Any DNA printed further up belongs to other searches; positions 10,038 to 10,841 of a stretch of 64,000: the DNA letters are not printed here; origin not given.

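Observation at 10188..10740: Non-canonical ORF plus terminator hairpin inserted between rplO and secY in the spc operon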

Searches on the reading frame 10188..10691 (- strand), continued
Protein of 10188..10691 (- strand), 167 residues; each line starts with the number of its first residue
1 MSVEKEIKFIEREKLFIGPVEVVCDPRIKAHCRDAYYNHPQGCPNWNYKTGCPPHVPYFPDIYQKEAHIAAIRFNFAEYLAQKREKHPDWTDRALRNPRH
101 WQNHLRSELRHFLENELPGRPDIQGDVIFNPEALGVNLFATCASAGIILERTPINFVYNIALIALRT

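Call 64: search_protein_families(library=phrogs, alignment_id=A3, max_evalue=0.00001)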
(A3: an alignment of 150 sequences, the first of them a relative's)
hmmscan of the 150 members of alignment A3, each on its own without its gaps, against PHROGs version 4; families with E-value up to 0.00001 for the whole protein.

A. member 1, L056:1210-1452:+ (80 aa): 0 families

B. families by the number of members that match (of 150 scanned): 142 families (the first 25 are shown)
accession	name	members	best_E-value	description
phrog_5889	-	5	1.8e-29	-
phrog_17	-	3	4.2e-98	DNA polymerase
phrog_498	-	3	7.1e-27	DNA methyltransferase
phrog_420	-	3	3.7e-21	unknown function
phrog_59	-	3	2.7e-11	HNH endonuclease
phrog_959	-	3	1.3e-08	HNH endonuclease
phrog_2426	-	2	1.9e-148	-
phrog_67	-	2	2.9e-63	DNA methyltransferase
phrog_3264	-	2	2.3e-43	ParB-like partition protein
phrog_4715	-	2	2.6e-37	ParB-like partition protein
phrog_99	-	2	1.4e-34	HNH endonuclease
phrog_3008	-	2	3.8e-34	DNA methyltransferase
phrog_6218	-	2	3.6e-33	ParB-like partition protein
phrog_1033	-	2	6.7e-25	ParB-like partition protein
phrog_5995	-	2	7.9e-22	DNA polymerase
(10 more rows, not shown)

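Call 77: fold_search(model_id=the predicted structure, library=pdb)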
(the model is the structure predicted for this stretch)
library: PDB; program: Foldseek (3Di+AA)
matches with E <= 10: 70; with E <= 0.001: 0
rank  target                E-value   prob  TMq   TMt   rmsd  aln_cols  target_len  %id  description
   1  4qlx_B                1.8e-01  0.07  0.18  0.15  17.8       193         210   12  Crystal structure of CLA-ER with product binding (released 2015-02-25)
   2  4urp_A                4.6e-01  0.25  0.39  0.37   8.7       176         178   11  The Crystal structure of Nitroreductase from Saccharomyces cerevisiae (released 2015-04-29)
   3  4qlx_A                4.9e-01  0.04  0.17  0.14  17.7       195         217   11  Crystal structure of CLA-ER with product binding (released 2015-02-25)
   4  5ujc                  5.2e-01  0.08  0.27  0.20  12.3       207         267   10  Crystal structure of a C.elegans B12-trafficking protein CblC, a human MMACHC homologue (released 2017-05-03)
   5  3bem_A                6.8e-01  0.03  0.15  0.13  16.3       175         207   11  Crystal structure of putative nitroreductase ydfN (2632848) from Bacillus subtilis at 1.65 A resolution (released 2007-12-04)
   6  3gbh_A                7.3e-01  0.03  0.16  0.13  17.8       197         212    9  CRYSTAL STRUCTURE OF A PUTATIVE NAD(P)H:FMN OXIDOREDUCTASE (SE1966) FROM STAPHYLOCOCCUS EPIDERMIDIS ATCC 12228 AT 2.00 (released 2009-03-03)
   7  3gbh_B                8.8e-01  0.04  0.22  0.18  17.9       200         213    9  CRYSTAL STRUCTURE OF A PUTATIVE NAD(P)H:FMN OXIDOREDUCTASE (SE1966) FROM STAPHYLOCOCCUS EPIDERMIDIS ATCC 12228 AT 2.00 (released 2009-03-03)
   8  6czp_B                9.4e-01  0.08  0.29  0.24  13.8       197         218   11  2.2 Angstrom Resolution Crystal Structure Oxygen-Insensitive NAD(P)H-dependent Nitroreductase NfsB from Vibrio vulnifi (released 2018-04-25)
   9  3gbh_C                1.0e+00  0.02  0.16  0.13  17.7       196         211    9  CRYSTAL STRUCTURE OF A PUTATIVE NAD(P)H:FMN OXIDOREDUCTASE (SE1966) FROM STAPHYLOCOCCUS EPIDERMIDIS ATCC 12228 AT 2.00 (released 2009-03-03)
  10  7jh4_A                1.6e+00  0.03  0.21  0.17  15.9       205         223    9  Crystal structure of NAD(P)H-flavin oxidoreductase (NfoR) from S. aureus complexed with reduced FMN and NAD+ (released 2020-09-16)
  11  3som_C                1.8e+00  0.04  0.26  0.21  12.5       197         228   13  crystal structure of human MMACHC (released 2011-07-27)
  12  9fol_D                1.8e+00  0.02  0.17  0.09  15.8       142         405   18  Succinyl-CoA:(R)-benzylsuccinate CoA-transferase (BbsEF), D178-CoA adduct + succinate (weakly occupied) (released 2025-12-24)
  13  5uos                  2.1e+00  0.03  0.26  0.20  12.3       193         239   11  Crystal Structure of CblC (MMACHC) (1-238), a human B12 processing enzyme, complexed with an Antivitamin B12 (released 2017-06-07)
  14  8c5p_A                2.4e+00  0.06  0.30  0.24  13.5       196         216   10  E. coli NfsB mutant N71S T41L with acetate (released 2023-04-19)
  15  2o2k_B                2.4e+00  0.05  0.25  0.16   7.8       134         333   16  Crystal Structure of the Activation Domain of Human Methionine Synthase Isoform/Mutant D963E/K1071N (released 2006-12-19)
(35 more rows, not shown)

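Call 83: search_solved_structures(query=A4, max_evalue=10)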
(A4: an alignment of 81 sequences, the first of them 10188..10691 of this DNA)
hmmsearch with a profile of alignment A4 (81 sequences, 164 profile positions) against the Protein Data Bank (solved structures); distinct sequences matched with E-value up to 10: 7.
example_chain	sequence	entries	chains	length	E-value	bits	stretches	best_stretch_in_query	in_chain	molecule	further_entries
2o9x_A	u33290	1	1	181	0.44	13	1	79-141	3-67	Reductase, assembly protein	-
9ygm_SI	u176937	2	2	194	0.71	12.4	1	86-154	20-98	40S ribosomal protein eS7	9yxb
9h9q_D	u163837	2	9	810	1.5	11.3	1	71-115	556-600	Spc98p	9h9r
2m2j_A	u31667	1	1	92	1.6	11.2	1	79-138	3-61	Putative periplasmic protein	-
2a6q_E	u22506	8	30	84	1.6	11.2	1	84-115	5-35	Toxin yoeB | TOXIN OF THE YOEB-YEFM TOXIN-ANTITOXIN SYSTEM | Addiction module toxin, Txe/YoeB family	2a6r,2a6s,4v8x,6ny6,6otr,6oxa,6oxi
7anz_D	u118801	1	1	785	1.7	11.2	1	71-115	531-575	Spindle pole body component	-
8uo5_D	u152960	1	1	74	1.7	11.1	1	78-119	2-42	Immediate early response gene 5 protein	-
